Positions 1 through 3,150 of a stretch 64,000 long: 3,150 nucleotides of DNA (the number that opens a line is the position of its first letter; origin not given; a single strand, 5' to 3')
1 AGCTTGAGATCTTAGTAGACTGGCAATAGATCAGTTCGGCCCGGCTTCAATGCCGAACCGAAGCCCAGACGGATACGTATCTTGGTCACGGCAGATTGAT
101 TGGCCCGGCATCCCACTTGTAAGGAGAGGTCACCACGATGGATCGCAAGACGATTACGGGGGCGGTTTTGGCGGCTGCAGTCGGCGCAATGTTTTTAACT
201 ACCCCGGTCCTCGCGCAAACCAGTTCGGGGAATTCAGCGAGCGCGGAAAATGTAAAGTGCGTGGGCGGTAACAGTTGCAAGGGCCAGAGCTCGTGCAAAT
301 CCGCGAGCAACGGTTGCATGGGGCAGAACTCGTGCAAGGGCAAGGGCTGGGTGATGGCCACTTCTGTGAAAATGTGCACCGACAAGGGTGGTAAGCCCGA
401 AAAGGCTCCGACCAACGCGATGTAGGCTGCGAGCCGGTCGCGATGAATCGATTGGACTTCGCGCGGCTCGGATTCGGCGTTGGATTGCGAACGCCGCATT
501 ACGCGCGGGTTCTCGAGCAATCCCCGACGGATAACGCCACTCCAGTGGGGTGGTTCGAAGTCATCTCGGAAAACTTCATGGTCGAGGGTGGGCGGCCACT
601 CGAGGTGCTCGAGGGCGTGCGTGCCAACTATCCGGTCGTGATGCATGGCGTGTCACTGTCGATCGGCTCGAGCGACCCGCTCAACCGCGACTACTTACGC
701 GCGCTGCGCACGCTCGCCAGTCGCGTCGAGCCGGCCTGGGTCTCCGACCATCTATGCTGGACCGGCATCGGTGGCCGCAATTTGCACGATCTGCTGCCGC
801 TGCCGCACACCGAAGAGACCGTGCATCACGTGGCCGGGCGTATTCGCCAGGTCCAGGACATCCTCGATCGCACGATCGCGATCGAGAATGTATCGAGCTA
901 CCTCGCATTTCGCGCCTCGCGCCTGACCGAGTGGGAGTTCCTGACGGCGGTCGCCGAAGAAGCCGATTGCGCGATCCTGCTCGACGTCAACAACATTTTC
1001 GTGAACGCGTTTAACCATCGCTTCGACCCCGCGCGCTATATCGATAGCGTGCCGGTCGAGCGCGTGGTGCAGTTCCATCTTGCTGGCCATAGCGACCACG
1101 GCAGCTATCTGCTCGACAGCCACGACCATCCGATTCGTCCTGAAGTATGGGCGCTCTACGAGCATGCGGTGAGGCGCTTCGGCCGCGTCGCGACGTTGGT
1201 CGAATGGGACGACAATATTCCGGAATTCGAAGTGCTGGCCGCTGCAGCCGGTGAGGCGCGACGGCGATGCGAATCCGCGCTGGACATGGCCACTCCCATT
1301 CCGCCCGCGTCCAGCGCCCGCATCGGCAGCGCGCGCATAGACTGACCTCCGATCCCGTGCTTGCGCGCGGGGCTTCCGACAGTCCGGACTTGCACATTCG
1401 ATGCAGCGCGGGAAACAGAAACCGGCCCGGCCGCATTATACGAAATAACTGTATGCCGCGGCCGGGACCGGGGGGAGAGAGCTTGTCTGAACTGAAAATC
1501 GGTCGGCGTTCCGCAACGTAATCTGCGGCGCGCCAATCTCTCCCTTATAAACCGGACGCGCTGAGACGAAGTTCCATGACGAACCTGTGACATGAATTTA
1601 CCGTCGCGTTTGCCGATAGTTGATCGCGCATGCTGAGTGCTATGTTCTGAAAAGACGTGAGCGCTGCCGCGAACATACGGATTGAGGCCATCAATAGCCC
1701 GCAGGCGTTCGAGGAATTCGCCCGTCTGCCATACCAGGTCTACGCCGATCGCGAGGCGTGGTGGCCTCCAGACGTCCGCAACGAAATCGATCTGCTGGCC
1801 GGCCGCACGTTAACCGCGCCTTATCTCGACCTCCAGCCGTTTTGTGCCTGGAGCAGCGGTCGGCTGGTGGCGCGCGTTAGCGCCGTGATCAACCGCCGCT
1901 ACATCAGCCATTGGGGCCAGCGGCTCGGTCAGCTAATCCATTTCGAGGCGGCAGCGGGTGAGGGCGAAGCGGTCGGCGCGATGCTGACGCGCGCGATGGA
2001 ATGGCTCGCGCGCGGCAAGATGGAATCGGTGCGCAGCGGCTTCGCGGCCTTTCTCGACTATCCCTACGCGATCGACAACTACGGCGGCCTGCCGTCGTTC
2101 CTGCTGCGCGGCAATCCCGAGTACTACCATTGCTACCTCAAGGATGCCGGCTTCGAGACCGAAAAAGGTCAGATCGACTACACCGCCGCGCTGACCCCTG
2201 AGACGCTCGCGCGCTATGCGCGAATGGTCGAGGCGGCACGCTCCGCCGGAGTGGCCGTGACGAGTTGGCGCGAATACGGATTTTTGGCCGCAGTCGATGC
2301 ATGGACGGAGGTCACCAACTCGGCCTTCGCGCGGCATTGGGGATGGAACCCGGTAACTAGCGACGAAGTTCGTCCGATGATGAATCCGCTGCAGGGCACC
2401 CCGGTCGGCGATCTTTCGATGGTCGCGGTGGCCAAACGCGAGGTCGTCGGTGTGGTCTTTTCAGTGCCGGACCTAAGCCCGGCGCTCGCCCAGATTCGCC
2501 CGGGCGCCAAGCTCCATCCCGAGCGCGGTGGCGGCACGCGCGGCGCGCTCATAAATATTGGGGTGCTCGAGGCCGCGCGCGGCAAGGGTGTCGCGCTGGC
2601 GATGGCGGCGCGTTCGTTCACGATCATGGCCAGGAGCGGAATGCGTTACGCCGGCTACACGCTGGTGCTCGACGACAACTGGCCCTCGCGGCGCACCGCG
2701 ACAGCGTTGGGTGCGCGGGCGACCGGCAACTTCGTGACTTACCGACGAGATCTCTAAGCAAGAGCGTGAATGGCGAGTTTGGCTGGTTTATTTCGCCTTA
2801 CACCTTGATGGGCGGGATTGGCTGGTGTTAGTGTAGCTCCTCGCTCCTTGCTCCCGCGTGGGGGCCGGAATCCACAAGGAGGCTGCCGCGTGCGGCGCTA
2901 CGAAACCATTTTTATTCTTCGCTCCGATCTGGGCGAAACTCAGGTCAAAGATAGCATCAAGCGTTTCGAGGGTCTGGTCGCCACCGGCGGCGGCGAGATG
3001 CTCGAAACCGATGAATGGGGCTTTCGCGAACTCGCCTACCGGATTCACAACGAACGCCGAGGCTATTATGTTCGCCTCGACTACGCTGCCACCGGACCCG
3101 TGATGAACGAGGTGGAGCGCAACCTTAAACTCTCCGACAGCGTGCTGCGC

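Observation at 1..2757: Bufferin-like RiPP locus: Sec-secreted Cys-rich precursor plus DUF692 MNIO, without the canonical DUF2063 partner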

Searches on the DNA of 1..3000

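Call 36: search_rna_families(source=window, start=1, end=3000, threshold=evalue, max_evalue=1)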
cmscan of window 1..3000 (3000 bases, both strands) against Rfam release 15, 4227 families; matches with E-value up to 1: 2.
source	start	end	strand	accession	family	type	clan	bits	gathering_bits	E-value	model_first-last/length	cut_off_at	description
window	1260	1327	-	RF01059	mir-598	Gene; miRNA;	-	20.7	69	0.59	1-80/80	no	mir-598 microRNA precursor family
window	1821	1880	+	RF00836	mir-250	Gene; miRNA;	-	18.6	58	0.9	1-81/81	no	mir-250 microRNA precursor family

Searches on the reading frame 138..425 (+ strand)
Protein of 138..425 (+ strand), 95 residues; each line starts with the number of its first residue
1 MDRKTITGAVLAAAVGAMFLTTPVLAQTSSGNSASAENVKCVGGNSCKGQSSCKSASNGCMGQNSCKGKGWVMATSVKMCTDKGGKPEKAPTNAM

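Call 3: search_protein_families(library=pfam, proteins=[window:138-425:+], max_evalue=1)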
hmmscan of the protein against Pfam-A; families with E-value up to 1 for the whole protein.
window:138-425:+ (95 aa): 2 families
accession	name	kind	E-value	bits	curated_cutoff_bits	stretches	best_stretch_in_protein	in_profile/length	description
PF24646.2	DUF7640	-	0.00011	23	28.1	1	26-70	36-82/121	Domain of unknown function (DUF7640)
PF23710.1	DUF7155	-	0.0079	16.8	27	1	3-62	4-58/90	Family of unknown function (DUF7155)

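Call 4: search_protein_families(library=ncbifam, proteins=[window:138-425:+], max_evalue=1)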
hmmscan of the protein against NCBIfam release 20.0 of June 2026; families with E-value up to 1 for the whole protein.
window:138-425:+ (95 aa): 2 families
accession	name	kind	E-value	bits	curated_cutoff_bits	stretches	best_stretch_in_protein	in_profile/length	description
NF050166.1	Cu_RiPP_BufA2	equivalog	4.4e-22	78.1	60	1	9-86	2-77/79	BufA2 family periplasmic bufferin-type metallophore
NF041742.1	WGxxGxxG_fam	subfamily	0.12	12.9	35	1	4-38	3-33/69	WGxxGxxG family protein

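Call 6: find_encoding_contigs(protein=window:138-425:+, flank=10000, max_places=8)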
Protein window:138-425:+ (95 aa): 1 contig read that carries it; 1 place shown.
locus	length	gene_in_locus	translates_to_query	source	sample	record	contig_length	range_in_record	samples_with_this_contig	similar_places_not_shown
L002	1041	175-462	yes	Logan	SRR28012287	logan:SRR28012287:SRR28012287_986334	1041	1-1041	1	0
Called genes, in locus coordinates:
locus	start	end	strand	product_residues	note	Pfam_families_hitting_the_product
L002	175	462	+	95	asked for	-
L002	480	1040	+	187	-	?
